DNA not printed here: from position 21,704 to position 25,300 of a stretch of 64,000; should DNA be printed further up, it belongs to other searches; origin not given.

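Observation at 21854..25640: Giant (1098 aa) secreted protein of unknown function adjacent to tRNA-Pro(GGG)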

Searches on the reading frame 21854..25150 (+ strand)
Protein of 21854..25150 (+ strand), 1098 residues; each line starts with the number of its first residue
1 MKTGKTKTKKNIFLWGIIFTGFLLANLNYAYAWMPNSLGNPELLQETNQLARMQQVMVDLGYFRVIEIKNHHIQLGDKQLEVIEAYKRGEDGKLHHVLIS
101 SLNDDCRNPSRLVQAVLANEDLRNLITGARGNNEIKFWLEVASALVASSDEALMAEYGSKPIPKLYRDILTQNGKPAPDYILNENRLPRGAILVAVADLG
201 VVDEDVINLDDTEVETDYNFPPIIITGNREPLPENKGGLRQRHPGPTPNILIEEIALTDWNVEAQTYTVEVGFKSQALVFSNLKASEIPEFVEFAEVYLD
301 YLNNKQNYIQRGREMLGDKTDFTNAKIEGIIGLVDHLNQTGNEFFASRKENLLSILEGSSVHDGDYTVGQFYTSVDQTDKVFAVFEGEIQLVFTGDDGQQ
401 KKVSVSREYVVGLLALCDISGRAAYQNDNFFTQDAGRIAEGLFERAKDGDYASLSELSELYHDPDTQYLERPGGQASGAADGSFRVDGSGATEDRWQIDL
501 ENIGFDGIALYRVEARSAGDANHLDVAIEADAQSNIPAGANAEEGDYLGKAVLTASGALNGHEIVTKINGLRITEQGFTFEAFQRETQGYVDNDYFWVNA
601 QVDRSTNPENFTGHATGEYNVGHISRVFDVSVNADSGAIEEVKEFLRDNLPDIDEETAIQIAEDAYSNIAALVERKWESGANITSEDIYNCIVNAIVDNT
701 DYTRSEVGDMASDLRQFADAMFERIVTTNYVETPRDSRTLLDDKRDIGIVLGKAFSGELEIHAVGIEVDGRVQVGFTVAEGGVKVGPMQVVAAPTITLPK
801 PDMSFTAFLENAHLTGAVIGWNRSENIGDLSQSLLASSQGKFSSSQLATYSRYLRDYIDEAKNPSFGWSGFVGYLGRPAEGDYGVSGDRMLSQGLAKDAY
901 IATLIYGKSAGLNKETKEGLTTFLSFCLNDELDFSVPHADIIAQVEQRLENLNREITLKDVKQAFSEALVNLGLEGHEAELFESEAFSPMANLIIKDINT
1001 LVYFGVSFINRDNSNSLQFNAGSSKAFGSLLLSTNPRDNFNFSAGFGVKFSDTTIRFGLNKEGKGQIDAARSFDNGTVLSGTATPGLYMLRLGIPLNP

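Call 4: search_protein_families(library=pfam, proteins=[window:21854-25150:+], max_evalue=1)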
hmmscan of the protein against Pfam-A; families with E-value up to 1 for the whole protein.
window:21854-25150:+ (1098 aa): 1 family
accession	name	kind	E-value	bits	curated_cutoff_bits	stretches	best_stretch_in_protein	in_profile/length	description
PF23786.1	Baseplate_wedge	-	0.04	13.8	27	0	286-323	22-60/284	Phage baseplate wedge subunit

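Call 5: search_protein_families(library=ncbifam, proteins=[window:21854-25150:+], max_evalue=1)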
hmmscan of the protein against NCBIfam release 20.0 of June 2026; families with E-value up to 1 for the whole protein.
window:21854-25150:+ (1098 aa): 0 families

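Call 8: find_homologous_proteins(query=window:21854-25150:+, max_evalue=0.001)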
Query window:21854-25150:+ (1098 aa): 1 proteins with E <= 0.001 among 8000 candidates.
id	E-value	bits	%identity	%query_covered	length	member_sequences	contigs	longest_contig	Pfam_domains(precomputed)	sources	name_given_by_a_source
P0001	0.0e+0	2478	100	100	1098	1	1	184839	-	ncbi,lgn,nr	ncbi:MAG: hypothetical protein JW734_03100 [Candidatus Omnitrophica bacterium]|nr:hypothetical prote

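Call 14: search_solved_structures(query=window:21854-25150:+, max_evalue=10)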
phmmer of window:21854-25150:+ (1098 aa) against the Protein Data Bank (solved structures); distinct sequences matched with E-value up to 10: 0.

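Call 15: search_protein_families(library=phrogs, proteins=[window:21854-25150:+], max_evalue=1)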
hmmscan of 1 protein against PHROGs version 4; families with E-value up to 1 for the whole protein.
window:21854-25150:+ (1098 aa): 0 families

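Call 18: find_encoding_contigs(protein=P0001, flank=10000, max_places=6)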
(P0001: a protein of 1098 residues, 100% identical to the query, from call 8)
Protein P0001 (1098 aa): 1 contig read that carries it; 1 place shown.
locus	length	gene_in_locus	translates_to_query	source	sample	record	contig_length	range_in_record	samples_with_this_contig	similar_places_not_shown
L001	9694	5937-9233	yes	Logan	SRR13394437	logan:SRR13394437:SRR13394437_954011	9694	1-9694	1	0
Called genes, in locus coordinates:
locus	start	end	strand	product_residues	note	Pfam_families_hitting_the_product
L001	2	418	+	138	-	?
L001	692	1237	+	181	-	PF11249:DUF3047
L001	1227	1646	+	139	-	-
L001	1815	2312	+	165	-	PF00881:Nitroreductase, PF14512:TM1586_NiRdase (weak), PF00881:Nitroreductase, PF14512:TM1586_NiRdase (weak)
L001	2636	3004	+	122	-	PF00072:Response_reg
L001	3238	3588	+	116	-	-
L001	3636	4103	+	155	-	-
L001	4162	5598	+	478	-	PF13174:TPR_6 (faint), PF13428:TPR_14 (faint), PF13424:TPR_12, PF00515:TPR_1 (weak), PF07719:TPR_2 (weak), PF13432:TPR_16 (weak), PF00515:TPR_1 (weak), PF13181:TPR_8 (weak), +5 more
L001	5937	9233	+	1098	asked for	-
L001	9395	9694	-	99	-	?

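Call 28: search_protein_families(library=padloc, proteins=[window:21854-25150:+], max_evalue=0.1)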
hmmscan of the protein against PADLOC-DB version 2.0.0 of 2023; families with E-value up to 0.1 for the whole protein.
window:21854-25150:+ (1098 aa): 0 families

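Call 31: search_protein_representatives(protein=window:21854-25150:+)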
Query: 1098 residues. Proteins with E-value up to 0.001 (for the whole library): 1; up to 1e-10: 1; up to 1e-30: 1. The best 1 are listed.
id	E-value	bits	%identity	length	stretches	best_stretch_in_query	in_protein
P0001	0.0e+00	2477.7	100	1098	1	1-1098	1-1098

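Call 47: predict_structure(protein=window:21854-25150:+)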
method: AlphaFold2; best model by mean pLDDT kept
length: 1098 residues; sequences in the alignment: 1
mean_pLDDT: 36.2   pTM: 0.25
mean pLDDT of the five models: 36.2, 32.1, 28.7, 27.2, 26.8
residues with pLDDT >= 90: 0; 70-90: 58; 50-70: 43; < 50: 997
segments of 3 or more residues with pLDDT < 50: 1-636, 678-681, 726-956, 967-974, 985-1098
pLDDT, mean of each block of 10 residues (from residue 1): 31 35 36 35 37 32 26 33 42 36 34 38 41 43 38 40 39 35 38 33 32 27 25 26 25 28 37 31 39 39 37 39 33 36 35 29 28 27 32 34 35 30 27 33 36 33 29 24 30 34 33 38 39 34 39 37 36 36 34 33 32 26 25 44 75 78 74 55 72 86 74 71 48 26 24 24 28 28 24 25 33 30 33 36 38 37 33 30 30 33 33 34 32 31 39 49 48 49 46 40 32 28 31 27 25 28 27 25 24 23
secondary structure, 60 per line:
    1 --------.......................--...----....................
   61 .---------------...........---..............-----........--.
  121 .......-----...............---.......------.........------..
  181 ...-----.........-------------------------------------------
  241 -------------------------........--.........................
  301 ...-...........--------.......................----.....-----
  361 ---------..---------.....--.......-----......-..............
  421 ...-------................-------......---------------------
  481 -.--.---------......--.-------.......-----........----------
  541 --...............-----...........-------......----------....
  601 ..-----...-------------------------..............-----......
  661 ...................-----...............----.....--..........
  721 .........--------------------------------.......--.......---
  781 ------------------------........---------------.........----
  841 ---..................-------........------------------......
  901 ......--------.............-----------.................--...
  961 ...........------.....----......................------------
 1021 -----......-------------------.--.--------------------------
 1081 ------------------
elements in order (helices of 4 or more, strands of 3 or more residues): H9-31 H41-61 H77-87 H91-104 H110-117 H120-127 H133-147 H151-157 H164-172 H179-183 H189-197 E266-273 E276-284 H285-303 H305-315 H324-346 H351-355 E381-385 E388-394 E400-405 H407-423 H431-446 H454-459 E495-500 E511-517 E523-530 H543-557 E563-573 H581-586 E597-602 H636-649 H655-679 H685-699 H704-708 H711-729 E762-768 E771-777 H805-812 H828-836 H844-861 H869-876 H895-906 H915-927 H939-955 H958-971 H978-982 H987-1008 H1026-1031

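Call 60: search_dna_similar(query=window:21854-25147:+, collection=phages, mode=protein, max_evalue=1, max_rows=10)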
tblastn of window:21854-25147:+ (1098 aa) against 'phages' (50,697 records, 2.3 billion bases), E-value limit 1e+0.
No match.

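Call 61: find_related_loci(query=window:21854-25147:+, collection=viral_contigs, flank=5000)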
Query window:21854-25147:+ (1098 aa) in viral_contigs; peptide patterns used: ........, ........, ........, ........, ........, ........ (x = any residue, [..] = any of these).
No stretch of DNA in the collection matches any of the patterns.
